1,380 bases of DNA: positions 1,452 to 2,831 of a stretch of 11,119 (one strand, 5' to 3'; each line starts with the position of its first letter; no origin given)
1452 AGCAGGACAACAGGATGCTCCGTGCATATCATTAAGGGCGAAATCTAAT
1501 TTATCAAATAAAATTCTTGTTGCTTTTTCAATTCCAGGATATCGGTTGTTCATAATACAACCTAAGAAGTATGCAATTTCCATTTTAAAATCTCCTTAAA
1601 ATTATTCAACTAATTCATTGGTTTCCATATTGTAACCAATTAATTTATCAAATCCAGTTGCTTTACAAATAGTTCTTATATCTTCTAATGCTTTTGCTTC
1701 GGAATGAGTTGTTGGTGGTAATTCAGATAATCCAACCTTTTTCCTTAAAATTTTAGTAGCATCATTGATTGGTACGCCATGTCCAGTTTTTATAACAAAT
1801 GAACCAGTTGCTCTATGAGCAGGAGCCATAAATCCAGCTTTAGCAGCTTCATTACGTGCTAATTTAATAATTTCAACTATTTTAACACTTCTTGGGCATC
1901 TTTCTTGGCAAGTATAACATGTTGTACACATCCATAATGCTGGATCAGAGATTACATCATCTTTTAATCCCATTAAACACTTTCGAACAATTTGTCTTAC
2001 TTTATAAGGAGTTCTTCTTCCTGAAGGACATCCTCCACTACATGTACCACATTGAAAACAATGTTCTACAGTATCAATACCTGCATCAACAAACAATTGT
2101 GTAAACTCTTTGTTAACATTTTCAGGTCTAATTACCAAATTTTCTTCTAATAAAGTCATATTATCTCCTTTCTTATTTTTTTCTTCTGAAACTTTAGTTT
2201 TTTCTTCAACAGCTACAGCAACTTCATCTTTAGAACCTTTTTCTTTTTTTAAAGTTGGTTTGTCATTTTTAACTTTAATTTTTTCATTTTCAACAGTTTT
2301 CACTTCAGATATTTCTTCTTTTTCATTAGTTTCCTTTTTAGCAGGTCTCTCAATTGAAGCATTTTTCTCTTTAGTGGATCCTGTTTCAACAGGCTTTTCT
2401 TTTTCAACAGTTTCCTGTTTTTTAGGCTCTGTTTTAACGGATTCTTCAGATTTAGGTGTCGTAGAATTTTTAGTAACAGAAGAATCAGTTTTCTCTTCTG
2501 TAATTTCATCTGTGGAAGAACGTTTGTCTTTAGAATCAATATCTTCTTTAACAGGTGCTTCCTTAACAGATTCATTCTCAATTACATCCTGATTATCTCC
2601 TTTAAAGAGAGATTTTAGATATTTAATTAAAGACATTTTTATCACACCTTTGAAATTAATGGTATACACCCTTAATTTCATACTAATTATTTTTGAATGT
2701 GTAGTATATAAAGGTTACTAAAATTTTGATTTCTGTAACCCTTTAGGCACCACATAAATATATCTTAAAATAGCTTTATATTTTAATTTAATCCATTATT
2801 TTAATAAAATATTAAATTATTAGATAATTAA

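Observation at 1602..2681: HdrC is fused to a long K/E/T-rich disordered N-terminal extension, with an internal SD/ATG that could produce a canonical short isoform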

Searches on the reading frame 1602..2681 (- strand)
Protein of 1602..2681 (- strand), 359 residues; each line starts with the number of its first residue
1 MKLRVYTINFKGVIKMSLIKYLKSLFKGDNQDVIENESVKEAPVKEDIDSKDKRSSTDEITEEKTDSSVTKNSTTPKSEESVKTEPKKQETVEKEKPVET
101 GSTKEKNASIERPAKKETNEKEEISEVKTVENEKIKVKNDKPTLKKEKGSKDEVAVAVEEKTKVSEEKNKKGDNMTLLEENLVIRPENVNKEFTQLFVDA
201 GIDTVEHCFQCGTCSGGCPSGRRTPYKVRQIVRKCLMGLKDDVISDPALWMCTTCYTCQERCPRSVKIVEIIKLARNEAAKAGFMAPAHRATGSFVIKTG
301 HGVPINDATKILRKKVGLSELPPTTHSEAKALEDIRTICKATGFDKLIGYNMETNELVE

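Call 3: find_homologous_proteins(query=window:1602-2681:-)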
Query window:1602-2681:- (359 aa): 2006 proteins with E <= 0.001 among 4644 candidates; the best 120 are listed.
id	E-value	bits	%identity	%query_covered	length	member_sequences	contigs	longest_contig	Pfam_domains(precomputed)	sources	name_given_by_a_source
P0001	2.8e-218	742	100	96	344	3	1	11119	PF13534.12,PF13237.12,PF13183.12,PF13187.12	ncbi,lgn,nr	ncbi:MAG: CoB--CoM heterodisulfide reductase subunit C [Methanobrevibacter sp.]|nr:CoB--CoM heterodi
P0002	8.0e-197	671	91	96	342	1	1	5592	PF13534.12,PF13237.12,PF13183.12,PF13187.12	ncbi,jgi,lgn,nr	ncbi:MAG: CoB--CoM heterodisulfide reductase subunit C [Methanobrevibacter sp.]|jgi:heterodisulfide 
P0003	2.2e-155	535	74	96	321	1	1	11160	PF13534.12,PF13237.12,PF13183.12,PF13187.12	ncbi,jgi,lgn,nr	ncbi:MAG: CoB--CoM heterodisulfide reductase subunit C [Methanobrevibacter sp.]|jgi:heterodisulfide 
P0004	3.6e-153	528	71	96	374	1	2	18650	PF13534.12,PF13237.12,PF13183.12,PF13187.12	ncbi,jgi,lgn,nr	ncbi:MAG: CoB--CoM heterodisulfide reductase subunit C [Methanobrevibacter sp.]|jgi:heterodisulfide 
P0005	4.1e-153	527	72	96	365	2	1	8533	PF13534.12,PF13237.12,PF13183.12,PF13187.12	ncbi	ncbi:MAG: CoB--CoM heterodisulfide reductase subunit C [Methanobrevibacter sp. CfCl-M3]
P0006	7.3e-153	527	77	96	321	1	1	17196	PF13534.12,PF13237.12,PF13183.12,PF13187.12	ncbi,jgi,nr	ncbi:MAG: CoB--CoM heterodisulfide reductase subunit C [Methanobrevibacter sp.]|jgi:heterodisulfide 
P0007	2.1e-144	499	70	96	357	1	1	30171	PF13534.12,PF13237.12,PF13183.12,PF13187.12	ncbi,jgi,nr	ncbi:MAG: CoB--CoM heterodisulfide reductase subunit C [Methanobrevibacter sp.]|jgi:heterodisulfide 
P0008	6.7e-124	431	64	96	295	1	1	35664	PF13534.12,PF13237.12,PF13183.12,PF13187.12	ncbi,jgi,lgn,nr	ncbi:MAG: CoB--CoM heterodisulfide reductase subunit C [Methanobrevibacter sp.]|jgi:heterodisulfide 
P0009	1.6e-117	411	59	95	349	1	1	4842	PF13534.12,PF13237.12,PF13183.12,PF13187.12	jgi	jgi:heterodisulfide reductase subunit C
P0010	4.4e-113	396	84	58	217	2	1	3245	PF13534.12,PF13237.12,PF13183.12,PF13187.12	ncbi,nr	ncbi:MAG: CoB--CoM heterodisulfide reductase subunit C, partial [Methanobrevibacter sp.]|nr:CoB--CoM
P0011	2.1e-106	374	58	93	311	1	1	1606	PF13534.12,PF13237.12,PF13183.12,PF13187.12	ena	-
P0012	2.7e-106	374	58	93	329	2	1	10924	PF13534.12,PF13183.12,PF13187.12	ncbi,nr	ncbi:MAG: CoB--CoM heterodisulfide reductase subunit C [Methanobrevibacter sp.]|nr:CoB--CoM heterodi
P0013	1.3e-104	368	55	95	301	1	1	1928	PF13534.12,PF13237.12,PF13183.12,PF13187.12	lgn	-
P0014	2.6e-104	367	58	93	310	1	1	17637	PF13534.12,PF13237.12,PF13183.12,PF13187.12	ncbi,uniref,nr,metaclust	ncbi:CoB--CoM heterodisulfide reductase subunit C [Methanobrevibacter filiformis]|uniref:Succinate d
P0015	1.3e-103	365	76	52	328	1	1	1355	PF13534.12,PF13237.12,PF13183.12,PF13187.12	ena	-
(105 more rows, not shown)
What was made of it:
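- Checked: NCBI annotates the identical protein this way (P0001, call 3).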

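Call 4: search_protein_families(library=pfam, proteins=[window:1602-2681:-], max_evalue=0.01)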
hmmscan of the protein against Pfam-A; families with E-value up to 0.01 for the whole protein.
window:1602-2681:- (359 aa): 5 families
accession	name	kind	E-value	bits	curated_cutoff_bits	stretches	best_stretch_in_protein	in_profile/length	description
PF13183.11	Fer4_8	-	4.1e-10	40.5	27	1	205-266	2-68/68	4Fe-4S dicluster domain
PF13187.11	Fer4_9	-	3.2e-07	30.7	27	1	207-265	1-50/52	4Fe-4S dicluster domain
PF13534.11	Fer4_17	-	1.4e-06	29.2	22.2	1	208-266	2-60/61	4Fe-4S dicluster domain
PF13237.11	Fer4_10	-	9.6e-06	25.9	25.5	1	205-263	6-53/53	4Fe-4S dicluster domain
PF12838.12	Fer4_7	-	0.00051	20.9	27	1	207-265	1-51/52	4Fe-4S dicluster domain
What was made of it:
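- On HdrC (CoB-CoM heterodisulfide reductase subunit C, TIGR03290): Fer4_8, Fer4_9, Fer4_17 and Fer4_10 hit residues 205-266 of the 359-aa ORF (call 4).
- Checked: Four Pfam Fer4-type families pass their cutoffs (call 4).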

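Call 6: search_solved_structures(query=window:1602-2681:-, show_alignments=2)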
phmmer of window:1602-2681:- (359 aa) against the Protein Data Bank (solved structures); distinct sequences matched with E-value up to 0.001: 5.
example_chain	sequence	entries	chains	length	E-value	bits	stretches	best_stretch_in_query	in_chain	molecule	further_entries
8rvu_c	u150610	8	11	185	8.3e-90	304.5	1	176-357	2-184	H(2):CoB-CoM heterodisulfide,ferredoxin reductase subunit C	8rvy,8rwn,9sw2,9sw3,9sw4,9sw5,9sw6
8rvv_C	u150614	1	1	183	2.3e-89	303.1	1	179-357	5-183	H(2):CoB-CoM heterodisulfide,ferredoxin reductase subunit C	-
5odc_C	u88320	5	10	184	4.3e-53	183.8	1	198-357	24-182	Heterodisulfide reductase, subunit C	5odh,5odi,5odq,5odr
9sfi_E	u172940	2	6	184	2.7e-51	177.9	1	186-355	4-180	H(2)/formate:CoB-CoM heterodisulfide,ferredoxin reductase subunit C2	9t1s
7bkb_C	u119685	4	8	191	1.5e-40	142.6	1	187-338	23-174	CoB--CoM heterodisulfide reductase subunit C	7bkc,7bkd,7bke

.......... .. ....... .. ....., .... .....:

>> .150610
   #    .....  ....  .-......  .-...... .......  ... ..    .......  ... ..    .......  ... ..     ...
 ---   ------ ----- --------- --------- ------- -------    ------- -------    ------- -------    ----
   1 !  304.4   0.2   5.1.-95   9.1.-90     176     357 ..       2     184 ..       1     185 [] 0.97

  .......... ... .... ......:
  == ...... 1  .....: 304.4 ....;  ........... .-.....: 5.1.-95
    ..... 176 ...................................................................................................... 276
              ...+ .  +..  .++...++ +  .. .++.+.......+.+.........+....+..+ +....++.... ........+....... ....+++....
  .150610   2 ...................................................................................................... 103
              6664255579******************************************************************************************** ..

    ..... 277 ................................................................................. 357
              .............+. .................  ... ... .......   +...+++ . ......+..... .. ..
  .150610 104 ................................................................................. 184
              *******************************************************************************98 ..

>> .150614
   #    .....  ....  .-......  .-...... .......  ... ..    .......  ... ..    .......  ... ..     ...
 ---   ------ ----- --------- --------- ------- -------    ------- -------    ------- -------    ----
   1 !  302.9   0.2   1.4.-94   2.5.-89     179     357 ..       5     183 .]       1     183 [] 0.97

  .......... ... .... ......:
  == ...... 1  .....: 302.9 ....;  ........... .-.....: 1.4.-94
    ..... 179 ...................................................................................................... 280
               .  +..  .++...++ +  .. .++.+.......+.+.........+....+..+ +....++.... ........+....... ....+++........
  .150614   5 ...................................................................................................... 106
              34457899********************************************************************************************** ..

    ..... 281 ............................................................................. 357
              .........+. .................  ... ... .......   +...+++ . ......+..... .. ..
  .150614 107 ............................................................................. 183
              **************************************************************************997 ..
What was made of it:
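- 2157..2159 (-): Internal ATG (Met160 of the 344-aa protein, Met175 of the 359-aa ORF): the ancestral start of the 185-aa HdrC. It corresponds to residue 1 of the 185-aa M. marburgensis chain: query 176 aligns to chain residue 2 (call 6).
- On HdrC (CoB-CoM heterodisulfide reductase subunit C, TIGR03290): 8rvu_c, E = 8.3e-90, aligned over residues 2-184 of the chain (call 6).
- Checked: Residues 176-357 align to residues 2-184 of the 185-aa M. marburgensis HdrC chain 8rvu_c, E = 8e-90 (call 6).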

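Call 9: find_related_loci(query=A1, collection=genome_contigs, flank=4000)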
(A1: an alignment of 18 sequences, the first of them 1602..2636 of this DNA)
Query A1 (344 aa) in genome_contigs; peptide patterns used: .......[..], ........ (x = any residue, [..] = any of these).
597 stretches matched a pattern; 575 encode a relative of the query (tblastn E <= 1e-3); the best 80 are kept; 80 distinct loci.
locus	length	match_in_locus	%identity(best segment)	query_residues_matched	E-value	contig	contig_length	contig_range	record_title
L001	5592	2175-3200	91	1-344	0e+0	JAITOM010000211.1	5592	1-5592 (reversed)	MAG: Methanobrevibacter sp. isolate Po218_bin58 k119_4272372, whole genome shotgun sequence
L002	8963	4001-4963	74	1-344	1e-165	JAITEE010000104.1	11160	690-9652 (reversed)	MAG: Candidatus Methanovirga aequatorialis isolate Nm470_bin38 k119_909639, whole genome shotgun sequence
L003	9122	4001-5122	71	1-344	6e-165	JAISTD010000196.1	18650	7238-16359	MAG: Candidatus Methanovirga australis isolate Md513_bin122 k119_559546, whole genome shotgun sequence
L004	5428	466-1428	77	1-344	8e-162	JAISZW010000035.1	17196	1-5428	MAG: Candidatus Methanovirga basalitermitum isolate Ncb351_bin114 k119_2707030, whole genome shotgun sequence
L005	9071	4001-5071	70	1-344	3e-162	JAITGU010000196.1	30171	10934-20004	MAG: Candidatus Methanovirga procula isolate Pc512_bin29 k119_2864380, whole genome shotgun sequence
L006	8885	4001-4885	64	1-344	8e-131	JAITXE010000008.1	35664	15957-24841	MAG: Methanobrevibacter sp. isolate Zx50_bin4 k119_3660827, whole genome shotgun sequence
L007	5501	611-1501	59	1-335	2e-114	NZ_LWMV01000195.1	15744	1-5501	Methanobrevibacter curvatus strain DSM 11111 MBCUR_contig000195, whole genome shotgun sequence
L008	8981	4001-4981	58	1-335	2e-114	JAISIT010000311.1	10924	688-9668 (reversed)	MAG: Candidatus Methanoflexus mossambicus isolate Hm464_bin70 k119_1901803, whole genome shotgun sequence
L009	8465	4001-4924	58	1-335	2e-114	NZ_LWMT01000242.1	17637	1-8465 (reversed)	Methanobrevibacter filiformis strain DSM 11501 MBFIL_contig000242, whole genome shotgun sequence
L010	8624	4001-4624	75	138-342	4e-109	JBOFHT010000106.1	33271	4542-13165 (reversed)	MAG: Methanobacteriaceae archaeon isolate WFFMC_MAG_039 k139_574427_flag=1_multi=8.0000_len=33271, whole genome shotgun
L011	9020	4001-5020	54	1-342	2e-108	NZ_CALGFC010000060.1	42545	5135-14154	MAG: uncultured Methanobrevibacter sp. isolate SRR3330209_bin.54_CONCOCT_v1.1_MAG ERZ724086.414, whole genome shotgun se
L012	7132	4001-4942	53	1-342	2e-106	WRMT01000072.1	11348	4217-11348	MAG: Methanobrevibacter sp. isolate Th196P3bin91 Ga0099364_10012667, whole genome shotgun sequence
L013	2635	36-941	53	1-342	2e-108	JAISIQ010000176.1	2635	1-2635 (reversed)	MAG: Methanobrevibacter sp. isolate Hm464_bin67 k119_307056, whole genome shotgun sequence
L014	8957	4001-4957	55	1-342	2e-102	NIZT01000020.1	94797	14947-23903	Candidatus Methanobinarius endosymbioticus isolate NOE ALNOE001_contig000020, whole genome shotgun sequence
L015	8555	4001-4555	76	158-342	4e-101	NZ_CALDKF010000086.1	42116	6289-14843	MAG: uncultured Methanobrevibacter sp. isolate SRR6425803_bin.102_CONCOCT_v1.1_MAG ERZ1767618.301, whole genome shotgun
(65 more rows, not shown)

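Call 18: predict_structure(alignment_id=A1)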
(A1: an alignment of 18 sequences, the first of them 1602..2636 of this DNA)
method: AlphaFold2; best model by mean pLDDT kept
length: 344 residues; sequences in the alignment: 18
mean_pLDDT: 40.2   pTM: 0.29
mean pLDDT of the five models: 40.2, 38.7, 38.5, 37.2, 35.9
residues with pLDDT >= 90: 0; 70-90: 0; 50-70: 90; < 50: 254
segments of 3 or more residues with pLDDT < 50: 10-165, 189-205, 223-239, 245-249, 276-298, 300-313, 326-330, 332-335
pLDDT, mean of each block of 10 residues (from residue 1): 51 33 28 28 28 29 28 28 29 29 26 26 25 27 28 32 45 63 56 44 49 57 42 44 48 59 61 47 37 46 41 47 48 52 48
secondary structure, 60 per line:
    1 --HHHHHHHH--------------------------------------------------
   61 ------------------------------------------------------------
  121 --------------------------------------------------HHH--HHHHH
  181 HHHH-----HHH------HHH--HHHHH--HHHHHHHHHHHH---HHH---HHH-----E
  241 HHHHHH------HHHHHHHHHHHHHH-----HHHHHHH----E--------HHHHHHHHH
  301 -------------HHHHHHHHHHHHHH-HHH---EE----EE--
elements in order: H3-10 H176-184 H204-208 H211-222 H241-246 H253-266 H272-278 H292-300 H314-327
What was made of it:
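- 2598..2636 (-): Codons 1-13, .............: a cationic amphipathic helix, the candidate membrane or partner anchor. AF2 predicts a helix at residues 3-10 (call 18).
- On Amphipathic-helix membrane-targeting sequences (SepF, MinD, FtsA type): Residues 11-165 have no secondary structure and pLDDT about 28 (call 18).
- AF2 predicts a helix at residues 3-10 and no structure at 11-165 (call 18). The AF2 model is of low overall confidence: mean pLDDT 40 from an 18-sequence alignment (call 18).
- Tried and rejected: I used it only for helix-versus-disorder in the extension (call 18), and ran no fold search on it.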

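Call 21: search_protein_representatives(protein=window:1602-2636:-)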
Query: 344 residues. Proteins with E-value up to 0.001 (for the whole library): 2855; up to 1e-10: 828; up to 1e-30: 33. The best 150 are listed.
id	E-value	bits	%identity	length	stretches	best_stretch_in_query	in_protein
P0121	4.7e-92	325.1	54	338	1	1-342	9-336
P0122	5.5e-86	305.1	68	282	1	146-342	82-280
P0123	9.0e-86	304.4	53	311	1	48-342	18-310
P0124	2.6e-82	293.0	70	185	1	166-342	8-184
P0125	5.5e-80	285.4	72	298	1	174-342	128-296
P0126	1.0e-74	268.1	53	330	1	1-342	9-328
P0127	1.7e-71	257.6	70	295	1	183-337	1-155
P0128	3.9e-53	197.2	55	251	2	130-267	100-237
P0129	9.9e-51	189.3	72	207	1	227-342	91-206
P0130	9.3e-50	186.1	56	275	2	131-255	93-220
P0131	6.0e-49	183.4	47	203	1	179-336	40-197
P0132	2.2e-48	181.6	47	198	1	172-337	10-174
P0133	5.8e-46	173.6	48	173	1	173-333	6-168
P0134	5.0e-45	170.5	46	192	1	180-334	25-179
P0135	2.8e-44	168.1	43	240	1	136-333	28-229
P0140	2.5e-38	148.6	47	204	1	64-257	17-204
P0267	7.8e-19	84.5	47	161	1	61-219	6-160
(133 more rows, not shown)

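Call 23: list_cluster_members(proteins=[P0123, P0140, P0267, P0124, P0122, P0125])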
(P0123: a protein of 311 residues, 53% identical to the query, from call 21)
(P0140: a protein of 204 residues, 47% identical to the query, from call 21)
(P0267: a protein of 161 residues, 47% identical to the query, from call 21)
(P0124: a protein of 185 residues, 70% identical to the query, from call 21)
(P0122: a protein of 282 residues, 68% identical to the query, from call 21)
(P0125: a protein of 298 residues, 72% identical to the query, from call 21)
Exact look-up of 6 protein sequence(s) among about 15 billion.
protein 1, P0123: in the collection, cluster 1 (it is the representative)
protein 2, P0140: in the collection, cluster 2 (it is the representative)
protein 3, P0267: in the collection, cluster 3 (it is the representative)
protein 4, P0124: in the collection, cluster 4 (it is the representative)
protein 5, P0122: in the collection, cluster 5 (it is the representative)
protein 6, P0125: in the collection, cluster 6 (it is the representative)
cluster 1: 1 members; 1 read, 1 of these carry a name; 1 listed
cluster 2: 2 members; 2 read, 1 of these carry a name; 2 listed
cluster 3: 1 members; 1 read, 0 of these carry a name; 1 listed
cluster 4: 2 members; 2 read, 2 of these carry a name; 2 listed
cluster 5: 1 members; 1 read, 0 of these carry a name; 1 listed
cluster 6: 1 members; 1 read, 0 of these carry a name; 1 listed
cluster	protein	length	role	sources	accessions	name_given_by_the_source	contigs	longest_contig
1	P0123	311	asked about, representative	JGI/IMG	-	heterodisulfide reductase subunit C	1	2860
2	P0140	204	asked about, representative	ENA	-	-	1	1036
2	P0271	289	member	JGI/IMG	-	heterodisulfide reductase subunit C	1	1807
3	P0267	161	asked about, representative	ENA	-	-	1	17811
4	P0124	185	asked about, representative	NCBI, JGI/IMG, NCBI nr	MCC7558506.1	MAG: CoB--CoM heterodisulfide reductase subunit C [Methanobacteriaceae archaeon] | CoB--CoM heterodisulfide reductase subunit C [Methanobacteriaceae archaeon]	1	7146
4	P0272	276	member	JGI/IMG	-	heterodisulfide reductase subunit C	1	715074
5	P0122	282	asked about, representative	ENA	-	-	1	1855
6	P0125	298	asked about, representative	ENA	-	-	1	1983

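Call 25: find_encoding_contigs(protein=P0123, flank=3000, max_places=3)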
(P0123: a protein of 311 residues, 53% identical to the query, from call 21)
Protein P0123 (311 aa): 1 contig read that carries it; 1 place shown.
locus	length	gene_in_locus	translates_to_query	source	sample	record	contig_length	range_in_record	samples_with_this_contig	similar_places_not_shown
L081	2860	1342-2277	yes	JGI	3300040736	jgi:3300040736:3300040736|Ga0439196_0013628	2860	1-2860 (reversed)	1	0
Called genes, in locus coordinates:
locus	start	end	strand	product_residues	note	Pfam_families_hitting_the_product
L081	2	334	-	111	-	?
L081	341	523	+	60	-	-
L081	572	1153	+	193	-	PF01738:DLH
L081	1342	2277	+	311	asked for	PF12838:Fer4_7 (faint), PF13237:Fer4_10, PF13183:Fer4_8, PF13187:Fer4_9, PF13534:Fer4_17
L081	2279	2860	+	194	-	?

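Call 26: find_encoding_contigs(protein=P0272, flank=4000, max_places=3)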
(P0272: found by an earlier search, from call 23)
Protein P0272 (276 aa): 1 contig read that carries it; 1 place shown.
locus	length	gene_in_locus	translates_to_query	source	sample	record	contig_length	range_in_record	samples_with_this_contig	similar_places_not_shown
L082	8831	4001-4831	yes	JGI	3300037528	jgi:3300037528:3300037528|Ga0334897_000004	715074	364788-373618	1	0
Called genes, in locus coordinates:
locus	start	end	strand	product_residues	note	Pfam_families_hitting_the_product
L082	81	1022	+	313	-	PF13175:AAA_15 (faint), PF00005:ABC_tran, PF13304:AAA_21, PF13732:DrrA1-3_C (weak)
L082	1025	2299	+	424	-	PF12679:ABC2_membrane_2, PF12698:ABC2_membrane_3, PF01061:ABC2_membrane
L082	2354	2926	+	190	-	PF03848:TehB (weak), PF01209:Ubie_methyltran, PF13489:Methyltransf_23 (weak), PF01728:FtsJ (weak), PF13847:Methyltransf_31, PF08241:Methyltransf_11, PF08242:Methyltransf_12, PF13649:Methyltransf_25, +2 more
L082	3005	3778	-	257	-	PF01702:TGT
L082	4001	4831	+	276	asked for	PF12838:Fer4_7 (faint), PF13237:Fer4_10, PF13183:Fer4_8, PF13187:Fer4_9, PF13534:Fer4_17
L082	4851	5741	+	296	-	PF02754:CCG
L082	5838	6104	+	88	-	PF05370:DUF749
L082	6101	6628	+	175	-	PF23100:DUF2096_N, PF09869:KH_DUF2096_C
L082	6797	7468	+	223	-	PF00149:Metallophos, PF12850:Metallophos_2, PF14582:Metallophos_3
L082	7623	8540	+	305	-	PF03477:ATP-cone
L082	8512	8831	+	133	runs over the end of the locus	PF00571:CBS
